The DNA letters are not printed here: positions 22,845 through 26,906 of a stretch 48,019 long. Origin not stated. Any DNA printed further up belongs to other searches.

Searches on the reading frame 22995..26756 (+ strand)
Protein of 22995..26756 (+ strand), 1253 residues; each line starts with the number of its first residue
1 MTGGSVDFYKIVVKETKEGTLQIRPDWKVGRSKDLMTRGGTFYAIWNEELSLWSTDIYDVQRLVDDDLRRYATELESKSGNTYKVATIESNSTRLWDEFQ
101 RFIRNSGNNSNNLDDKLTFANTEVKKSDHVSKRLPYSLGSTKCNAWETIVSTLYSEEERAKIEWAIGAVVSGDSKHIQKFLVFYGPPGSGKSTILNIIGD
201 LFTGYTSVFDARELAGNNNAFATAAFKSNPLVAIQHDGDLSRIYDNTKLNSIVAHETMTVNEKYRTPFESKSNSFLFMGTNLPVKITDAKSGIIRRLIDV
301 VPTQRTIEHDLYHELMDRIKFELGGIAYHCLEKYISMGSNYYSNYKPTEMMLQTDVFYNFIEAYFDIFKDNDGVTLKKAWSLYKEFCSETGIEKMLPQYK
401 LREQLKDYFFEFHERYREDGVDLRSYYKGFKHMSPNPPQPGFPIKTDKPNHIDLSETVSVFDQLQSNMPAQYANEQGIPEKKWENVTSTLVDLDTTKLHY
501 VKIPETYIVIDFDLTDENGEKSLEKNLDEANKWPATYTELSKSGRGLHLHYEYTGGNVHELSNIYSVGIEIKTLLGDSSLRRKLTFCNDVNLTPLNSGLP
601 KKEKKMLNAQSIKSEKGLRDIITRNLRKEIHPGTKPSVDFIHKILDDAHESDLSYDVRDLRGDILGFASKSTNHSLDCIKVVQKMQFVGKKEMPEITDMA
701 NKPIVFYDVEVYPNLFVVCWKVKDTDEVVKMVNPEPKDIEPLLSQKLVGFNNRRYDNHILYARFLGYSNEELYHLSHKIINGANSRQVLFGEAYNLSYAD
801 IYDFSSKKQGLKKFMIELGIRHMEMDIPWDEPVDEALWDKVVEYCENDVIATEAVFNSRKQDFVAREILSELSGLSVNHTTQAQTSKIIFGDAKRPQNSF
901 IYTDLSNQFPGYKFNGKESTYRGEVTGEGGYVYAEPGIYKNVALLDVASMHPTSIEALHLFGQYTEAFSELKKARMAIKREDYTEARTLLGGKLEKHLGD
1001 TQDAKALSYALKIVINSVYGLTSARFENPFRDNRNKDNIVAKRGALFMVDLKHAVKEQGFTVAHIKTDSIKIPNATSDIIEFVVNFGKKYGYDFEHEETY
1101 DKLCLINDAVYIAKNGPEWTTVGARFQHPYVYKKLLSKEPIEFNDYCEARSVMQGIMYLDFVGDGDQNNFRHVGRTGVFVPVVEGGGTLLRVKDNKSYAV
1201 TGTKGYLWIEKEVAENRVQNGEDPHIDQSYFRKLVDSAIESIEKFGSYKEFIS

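Call 9: search_protein_families(library=phrogs, proteins=[window:22995-26756:+], max_evalue=0.00001)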
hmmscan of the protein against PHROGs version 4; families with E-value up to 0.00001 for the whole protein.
window:22995-26756:+ (1253 aa): 10 families
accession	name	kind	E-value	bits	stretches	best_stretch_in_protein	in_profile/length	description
phrog_4210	-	DNA, RNA and nucleotide metabolism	0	1871.6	1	6-1252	1-1285/1304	DNA polymerase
phrog_1252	-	DNA, RNA and nucleotide metabolism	1.1e-47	163.9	2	678-897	25-263/663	DNA polymerase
phrog_1829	-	DNA, RNA and nucleotide metabolism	1.2e-30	107.4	1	141-417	466-740/772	DNA primase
phrog_1156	-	DNA, RNA and nucleotide metabolism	1.5e-27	97.5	1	140-431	520-824/855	DNA primase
phrog_864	-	DNA, RNA and nucleotide metabolism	5.9e-21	75.7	1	152-470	338-660/1064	DNA primase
phrog_6088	-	DNA, RNA and nucleotide metabolism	2.6e-19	70.1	1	127-406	453-743/772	DNA primase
phrog_7601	-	unknown function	2e-18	67.8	1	165-411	8-256/289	-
phrog_1883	-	DNA, RNA and nucleotide metabolism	6e-07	29.2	1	120-309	432-623/756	DNA helicase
phrog_2249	-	DNA, RNA and nucleotide metabolism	1.2e-06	28.6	1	65-320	423-661/802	DNA primase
phrog_2478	-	DNA, RNA and nucleotide metabolism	2.3e-06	27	1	143-411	546-824/854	DNA polymerase/primase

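Call 12: search_protein_families(library=pfam, proteins=[window:22995-26756:+], max_evalue=0.001)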
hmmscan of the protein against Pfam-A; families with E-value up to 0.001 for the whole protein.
window:22995-26756:+ (1253 aa): 1 family
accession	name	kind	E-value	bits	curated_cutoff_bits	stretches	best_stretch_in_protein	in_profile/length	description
PF19263.5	DUF5906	-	7.8e-13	49.5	27.6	1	183-295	1-113/114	Family of unknown function (DUF5906)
